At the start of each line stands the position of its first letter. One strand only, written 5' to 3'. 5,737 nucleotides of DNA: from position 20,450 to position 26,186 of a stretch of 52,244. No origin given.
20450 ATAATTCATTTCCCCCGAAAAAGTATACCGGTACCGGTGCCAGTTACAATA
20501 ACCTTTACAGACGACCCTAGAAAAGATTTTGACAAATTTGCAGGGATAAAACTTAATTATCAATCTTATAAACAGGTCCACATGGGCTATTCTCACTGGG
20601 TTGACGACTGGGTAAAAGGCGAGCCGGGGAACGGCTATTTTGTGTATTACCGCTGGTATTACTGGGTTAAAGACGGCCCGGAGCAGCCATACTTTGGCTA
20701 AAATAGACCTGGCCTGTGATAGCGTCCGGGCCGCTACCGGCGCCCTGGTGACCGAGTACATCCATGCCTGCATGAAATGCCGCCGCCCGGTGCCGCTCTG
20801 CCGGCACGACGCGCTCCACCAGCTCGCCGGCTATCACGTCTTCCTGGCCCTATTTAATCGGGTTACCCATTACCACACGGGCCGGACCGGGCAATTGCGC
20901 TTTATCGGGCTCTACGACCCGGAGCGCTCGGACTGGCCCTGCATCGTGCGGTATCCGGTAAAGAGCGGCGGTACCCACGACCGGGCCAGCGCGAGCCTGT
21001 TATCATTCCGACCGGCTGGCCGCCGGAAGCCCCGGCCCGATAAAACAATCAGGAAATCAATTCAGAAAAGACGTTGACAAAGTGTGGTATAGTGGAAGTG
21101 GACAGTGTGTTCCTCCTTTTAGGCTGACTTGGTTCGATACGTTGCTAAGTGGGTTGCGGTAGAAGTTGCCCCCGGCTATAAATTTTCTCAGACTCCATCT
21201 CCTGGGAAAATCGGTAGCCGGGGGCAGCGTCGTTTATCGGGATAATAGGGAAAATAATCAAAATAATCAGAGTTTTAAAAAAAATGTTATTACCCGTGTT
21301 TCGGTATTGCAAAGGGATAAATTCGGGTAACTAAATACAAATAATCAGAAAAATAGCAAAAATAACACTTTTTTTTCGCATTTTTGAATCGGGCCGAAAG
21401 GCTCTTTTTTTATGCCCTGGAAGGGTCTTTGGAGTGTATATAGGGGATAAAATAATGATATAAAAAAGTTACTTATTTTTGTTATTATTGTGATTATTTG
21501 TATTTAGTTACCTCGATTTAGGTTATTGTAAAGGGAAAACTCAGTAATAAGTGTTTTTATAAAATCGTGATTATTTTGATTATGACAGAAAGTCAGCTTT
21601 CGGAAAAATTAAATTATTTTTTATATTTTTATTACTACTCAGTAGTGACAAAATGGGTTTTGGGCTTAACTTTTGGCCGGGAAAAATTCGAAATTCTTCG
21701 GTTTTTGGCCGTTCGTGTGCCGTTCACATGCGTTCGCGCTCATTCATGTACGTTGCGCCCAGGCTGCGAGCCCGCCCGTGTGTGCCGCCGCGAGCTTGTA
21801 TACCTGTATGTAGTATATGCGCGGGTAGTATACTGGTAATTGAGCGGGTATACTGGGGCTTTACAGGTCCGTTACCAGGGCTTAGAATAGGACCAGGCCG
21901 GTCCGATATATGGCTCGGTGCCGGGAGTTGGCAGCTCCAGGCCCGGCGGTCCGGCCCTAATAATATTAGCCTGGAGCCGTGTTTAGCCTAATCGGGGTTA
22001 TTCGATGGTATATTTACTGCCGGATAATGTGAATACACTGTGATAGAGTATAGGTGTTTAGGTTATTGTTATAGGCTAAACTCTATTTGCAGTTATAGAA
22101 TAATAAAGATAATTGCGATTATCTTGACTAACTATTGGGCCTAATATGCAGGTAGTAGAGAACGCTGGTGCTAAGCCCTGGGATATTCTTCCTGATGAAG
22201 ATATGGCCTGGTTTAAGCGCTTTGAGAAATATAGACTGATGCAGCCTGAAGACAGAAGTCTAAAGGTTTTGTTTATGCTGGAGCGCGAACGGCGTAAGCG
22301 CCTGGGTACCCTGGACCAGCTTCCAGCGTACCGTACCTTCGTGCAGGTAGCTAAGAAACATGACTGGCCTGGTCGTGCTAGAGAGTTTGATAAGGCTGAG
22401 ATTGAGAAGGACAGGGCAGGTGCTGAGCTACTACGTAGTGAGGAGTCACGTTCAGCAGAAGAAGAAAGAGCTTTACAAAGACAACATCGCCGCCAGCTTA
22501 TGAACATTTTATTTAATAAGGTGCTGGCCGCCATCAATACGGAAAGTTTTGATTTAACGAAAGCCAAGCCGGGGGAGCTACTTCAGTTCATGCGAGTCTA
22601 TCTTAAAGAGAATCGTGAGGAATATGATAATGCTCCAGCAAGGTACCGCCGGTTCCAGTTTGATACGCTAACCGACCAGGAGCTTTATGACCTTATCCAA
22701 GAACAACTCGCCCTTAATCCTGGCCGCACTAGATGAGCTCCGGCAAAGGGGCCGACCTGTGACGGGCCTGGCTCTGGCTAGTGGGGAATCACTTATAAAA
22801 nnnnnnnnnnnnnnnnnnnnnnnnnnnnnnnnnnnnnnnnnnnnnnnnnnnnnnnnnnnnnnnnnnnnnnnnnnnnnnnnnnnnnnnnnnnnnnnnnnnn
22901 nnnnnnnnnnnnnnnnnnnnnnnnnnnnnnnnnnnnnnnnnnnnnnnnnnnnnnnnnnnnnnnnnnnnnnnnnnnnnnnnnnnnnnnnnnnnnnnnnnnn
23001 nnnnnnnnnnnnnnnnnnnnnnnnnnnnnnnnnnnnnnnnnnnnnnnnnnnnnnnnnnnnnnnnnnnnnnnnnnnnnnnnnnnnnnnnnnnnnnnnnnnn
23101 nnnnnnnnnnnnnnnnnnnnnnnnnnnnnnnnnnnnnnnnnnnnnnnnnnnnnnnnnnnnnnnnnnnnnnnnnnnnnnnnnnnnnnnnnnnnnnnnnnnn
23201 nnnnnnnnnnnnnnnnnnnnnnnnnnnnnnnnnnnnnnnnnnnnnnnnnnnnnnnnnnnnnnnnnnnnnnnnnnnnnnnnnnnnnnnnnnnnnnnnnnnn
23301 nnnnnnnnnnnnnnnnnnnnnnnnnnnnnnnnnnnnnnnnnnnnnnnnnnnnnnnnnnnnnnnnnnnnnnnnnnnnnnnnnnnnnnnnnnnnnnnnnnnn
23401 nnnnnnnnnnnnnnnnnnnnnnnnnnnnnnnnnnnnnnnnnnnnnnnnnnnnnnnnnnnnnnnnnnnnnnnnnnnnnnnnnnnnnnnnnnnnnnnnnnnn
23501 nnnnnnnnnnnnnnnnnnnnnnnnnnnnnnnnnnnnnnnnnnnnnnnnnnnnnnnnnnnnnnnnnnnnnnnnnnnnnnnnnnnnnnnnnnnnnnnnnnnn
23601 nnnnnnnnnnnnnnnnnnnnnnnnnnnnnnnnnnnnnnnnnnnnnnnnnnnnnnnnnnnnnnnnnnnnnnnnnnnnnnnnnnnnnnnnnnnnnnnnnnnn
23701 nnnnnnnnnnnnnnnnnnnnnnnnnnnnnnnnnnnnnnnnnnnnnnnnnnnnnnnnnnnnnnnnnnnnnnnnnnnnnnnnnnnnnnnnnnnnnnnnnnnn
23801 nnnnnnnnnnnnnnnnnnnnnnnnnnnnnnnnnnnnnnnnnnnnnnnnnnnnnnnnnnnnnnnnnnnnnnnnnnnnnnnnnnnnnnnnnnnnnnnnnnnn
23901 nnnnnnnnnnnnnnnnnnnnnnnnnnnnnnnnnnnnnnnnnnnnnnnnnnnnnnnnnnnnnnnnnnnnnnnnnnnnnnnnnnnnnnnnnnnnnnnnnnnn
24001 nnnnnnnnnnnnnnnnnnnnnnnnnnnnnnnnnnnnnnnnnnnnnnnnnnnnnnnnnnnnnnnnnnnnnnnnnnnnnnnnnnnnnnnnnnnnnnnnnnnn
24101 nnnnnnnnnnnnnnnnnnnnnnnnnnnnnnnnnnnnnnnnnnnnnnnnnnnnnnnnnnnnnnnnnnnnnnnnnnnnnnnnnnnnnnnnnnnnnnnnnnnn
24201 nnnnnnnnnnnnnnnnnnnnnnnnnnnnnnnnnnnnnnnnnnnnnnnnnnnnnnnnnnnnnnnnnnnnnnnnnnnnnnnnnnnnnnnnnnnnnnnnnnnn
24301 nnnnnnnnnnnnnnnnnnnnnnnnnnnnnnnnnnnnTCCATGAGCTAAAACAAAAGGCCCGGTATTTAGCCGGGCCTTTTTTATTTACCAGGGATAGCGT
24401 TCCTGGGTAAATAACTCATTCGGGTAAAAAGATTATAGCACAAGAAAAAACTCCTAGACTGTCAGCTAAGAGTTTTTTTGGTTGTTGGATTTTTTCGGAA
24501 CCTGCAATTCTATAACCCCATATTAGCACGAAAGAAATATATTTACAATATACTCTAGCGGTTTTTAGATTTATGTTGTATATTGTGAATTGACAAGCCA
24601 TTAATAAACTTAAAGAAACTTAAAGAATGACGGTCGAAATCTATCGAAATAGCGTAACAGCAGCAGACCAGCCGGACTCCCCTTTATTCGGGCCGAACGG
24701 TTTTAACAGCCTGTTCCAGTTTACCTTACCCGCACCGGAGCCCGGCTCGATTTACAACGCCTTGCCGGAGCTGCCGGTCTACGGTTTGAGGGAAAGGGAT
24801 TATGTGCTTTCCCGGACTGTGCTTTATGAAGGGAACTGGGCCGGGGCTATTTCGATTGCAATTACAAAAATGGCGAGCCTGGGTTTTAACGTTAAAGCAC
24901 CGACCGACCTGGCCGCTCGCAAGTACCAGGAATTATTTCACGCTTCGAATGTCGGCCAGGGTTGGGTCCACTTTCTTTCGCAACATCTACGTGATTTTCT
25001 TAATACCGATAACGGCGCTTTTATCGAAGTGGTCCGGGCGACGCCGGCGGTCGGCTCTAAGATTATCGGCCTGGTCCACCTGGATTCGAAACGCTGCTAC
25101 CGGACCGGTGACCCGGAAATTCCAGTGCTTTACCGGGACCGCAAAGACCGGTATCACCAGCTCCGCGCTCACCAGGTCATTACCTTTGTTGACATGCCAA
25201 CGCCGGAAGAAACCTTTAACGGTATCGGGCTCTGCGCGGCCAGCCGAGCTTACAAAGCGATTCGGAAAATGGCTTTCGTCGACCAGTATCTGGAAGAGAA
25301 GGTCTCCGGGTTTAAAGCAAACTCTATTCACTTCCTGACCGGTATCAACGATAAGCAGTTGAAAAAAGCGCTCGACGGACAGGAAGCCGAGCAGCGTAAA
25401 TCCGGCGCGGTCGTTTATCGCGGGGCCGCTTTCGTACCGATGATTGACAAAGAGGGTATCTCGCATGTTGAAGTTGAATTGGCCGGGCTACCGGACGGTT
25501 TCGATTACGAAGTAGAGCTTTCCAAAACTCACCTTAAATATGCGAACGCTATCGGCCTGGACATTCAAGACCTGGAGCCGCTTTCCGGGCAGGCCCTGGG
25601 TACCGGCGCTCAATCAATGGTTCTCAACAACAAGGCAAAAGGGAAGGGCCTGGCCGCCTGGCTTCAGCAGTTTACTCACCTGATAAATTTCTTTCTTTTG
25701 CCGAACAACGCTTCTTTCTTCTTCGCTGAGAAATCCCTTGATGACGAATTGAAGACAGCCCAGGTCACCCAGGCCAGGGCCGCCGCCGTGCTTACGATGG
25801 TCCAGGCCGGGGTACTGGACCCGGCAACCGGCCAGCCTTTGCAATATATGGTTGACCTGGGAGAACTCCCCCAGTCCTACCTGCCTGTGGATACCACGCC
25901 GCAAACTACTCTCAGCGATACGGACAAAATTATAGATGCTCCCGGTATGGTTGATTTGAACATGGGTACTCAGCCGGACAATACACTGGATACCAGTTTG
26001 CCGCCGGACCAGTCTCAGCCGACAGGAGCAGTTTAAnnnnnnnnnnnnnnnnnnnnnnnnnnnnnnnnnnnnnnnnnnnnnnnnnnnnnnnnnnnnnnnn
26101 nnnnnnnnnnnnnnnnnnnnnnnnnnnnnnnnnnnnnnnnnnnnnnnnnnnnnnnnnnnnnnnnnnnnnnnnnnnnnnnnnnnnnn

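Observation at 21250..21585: About 335-bp AT-rich dyad-symmetric element in the 1.07-kb gene-free region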

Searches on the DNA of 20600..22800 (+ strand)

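Call 8: search_dna_similar(query=window:20600-22800:+, collection=phages, mode=distant, max_rows=30)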
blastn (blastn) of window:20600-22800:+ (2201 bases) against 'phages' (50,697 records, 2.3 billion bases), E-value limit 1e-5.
No match.

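Call 9: search_dna_similar(query=window:20600-22800:+, collection=plasmids, mode=distant, max_rows=30)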
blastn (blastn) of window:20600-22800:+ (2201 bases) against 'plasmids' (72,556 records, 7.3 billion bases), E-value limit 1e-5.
Records with a match: 2; places in all: 2; records where one place covers at least 80% of the query: 0.
Best place of each record, by identity: 80-90% 2.
By first word of the organism name: Borrelia 2.
By predicted mobility (MOB-suite, as given by PLSDB): non-mobilizable 2.
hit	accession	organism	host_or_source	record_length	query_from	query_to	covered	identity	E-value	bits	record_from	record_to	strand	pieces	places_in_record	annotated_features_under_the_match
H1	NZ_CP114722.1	Borrelia miyamotoi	Ixodes ricinus,Ixodes ricinus larvae ...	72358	845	906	3%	84.6%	2e-6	63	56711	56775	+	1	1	none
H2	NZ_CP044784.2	Borrelia miyamotoi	-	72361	845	906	3%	84.6%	2e-6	63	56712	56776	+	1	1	none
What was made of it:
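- Tried and rejected: blastn of 20600-22800 against phage and plasmid collections gave only a 62-bp chance hit in Borrelia plasmids (calls 8, 9).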

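Call 37: search_rna_families(source=window, start=20900, end=22250, threshold=evalue, max_evalue=1)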
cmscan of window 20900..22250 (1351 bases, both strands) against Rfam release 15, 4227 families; matches with E-value up to 1: 0.
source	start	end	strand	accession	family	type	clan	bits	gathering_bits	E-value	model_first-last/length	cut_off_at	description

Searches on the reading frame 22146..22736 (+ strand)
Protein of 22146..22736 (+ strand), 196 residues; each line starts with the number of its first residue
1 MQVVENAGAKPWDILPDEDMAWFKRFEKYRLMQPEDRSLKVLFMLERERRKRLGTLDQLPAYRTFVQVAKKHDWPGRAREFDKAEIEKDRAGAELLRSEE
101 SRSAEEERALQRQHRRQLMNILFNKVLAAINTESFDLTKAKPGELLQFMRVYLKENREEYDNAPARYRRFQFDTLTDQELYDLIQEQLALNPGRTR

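Call 10: search_protein_families(library=pfam, proteins=[window:22146-22736:+], max_evalue=0.01)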
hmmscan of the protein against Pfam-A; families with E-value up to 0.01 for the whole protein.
window:22146-22736:+ (196 aa): 0 families

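Call 16: search_protein_families(library=phrogs, proteins=[window:22146-22736:+], max_evalue=0.01)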
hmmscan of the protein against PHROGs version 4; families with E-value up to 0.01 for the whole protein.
window:22146-22736:+ (196 aa): 1 family
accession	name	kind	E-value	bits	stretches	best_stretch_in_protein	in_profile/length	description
phrog_6299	-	head and packaging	5.4e-07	30.8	1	7-152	5-133/193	terminase small subunit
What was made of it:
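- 22146..22736 (+): terS (small terminase), proposed binding partner. phrog_6299, terminase small subunit, E = 5.4e-7 (call 16).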

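Call 45: find_homologous_proteins(query=window:22146-22736:+, max_evalue=0.001)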
Query window:22146-22736:+ (196 aa): 1 proteins with E <= 0.001 among 203 candidates.
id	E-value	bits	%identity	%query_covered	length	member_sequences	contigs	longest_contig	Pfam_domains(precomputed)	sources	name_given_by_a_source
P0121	5.4e-71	256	62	96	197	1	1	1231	-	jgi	jgi:hypothetical protein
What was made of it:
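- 22146..22736 (+): 62%-identical homologue P0121 (call 45).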

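Call 46: find_encoding_contigs(protein=P0121, flank=10000, max_places=5)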
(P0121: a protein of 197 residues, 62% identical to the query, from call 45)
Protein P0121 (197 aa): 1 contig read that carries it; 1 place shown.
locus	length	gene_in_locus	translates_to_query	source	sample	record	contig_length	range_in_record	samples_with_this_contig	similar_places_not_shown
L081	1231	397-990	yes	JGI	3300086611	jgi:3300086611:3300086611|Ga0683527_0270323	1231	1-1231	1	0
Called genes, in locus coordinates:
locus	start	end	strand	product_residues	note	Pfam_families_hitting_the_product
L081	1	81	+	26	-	?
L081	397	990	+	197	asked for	-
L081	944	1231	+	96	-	?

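Call 59: find_related_loci(query=A3, collection=viral_contigs, flank=10000)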
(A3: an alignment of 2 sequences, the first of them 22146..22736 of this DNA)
Query A3 (196 aa) in viral_contigs; peptide patterns used: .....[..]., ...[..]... (x = any residue, [..] = any of these).
73 stretches matched a pattern, but none encodes a relative of the query by tblastn (E <= 1e-3).

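Call 60: find_related_loci(query=A3, collection=genome_contigs, flank=10000)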
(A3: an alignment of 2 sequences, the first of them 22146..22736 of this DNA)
Query A3 (196 aa) in genome_contigs; peptide patterns used: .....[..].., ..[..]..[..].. (x = any residue, [..] = any of these).
155 stretches matched a pattern, but none encodes a relative of the query by tblastn (E <= 1e-3).

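Call 77: search_solved_structures(query=A3, max_evalue=10)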
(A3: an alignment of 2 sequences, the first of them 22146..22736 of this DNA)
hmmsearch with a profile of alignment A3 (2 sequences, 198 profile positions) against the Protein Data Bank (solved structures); distinct sequences matched with E-value up to 10: 0.

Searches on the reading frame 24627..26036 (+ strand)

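Call 10: search_protein_families(library=pfam, proteins=[window:24627-26036:+], max_evalue=0.01)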
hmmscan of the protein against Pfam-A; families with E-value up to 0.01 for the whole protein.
window:24627-26036:+ (469 aa): 1 family
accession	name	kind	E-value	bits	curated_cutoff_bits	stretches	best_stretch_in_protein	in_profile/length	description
PF04860.17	Phage_portal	-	3.5e-06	26.9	39.1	1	74-205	6-135/321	Phage portal protein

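Call 78: search_protein_families(library=phrogs, proteins=[window:24627-26036:+], max_evalue=0.001)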
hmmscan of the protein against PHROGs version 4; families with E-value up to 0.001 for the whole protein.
window:24627-26036:+ (469 aa): 0 families
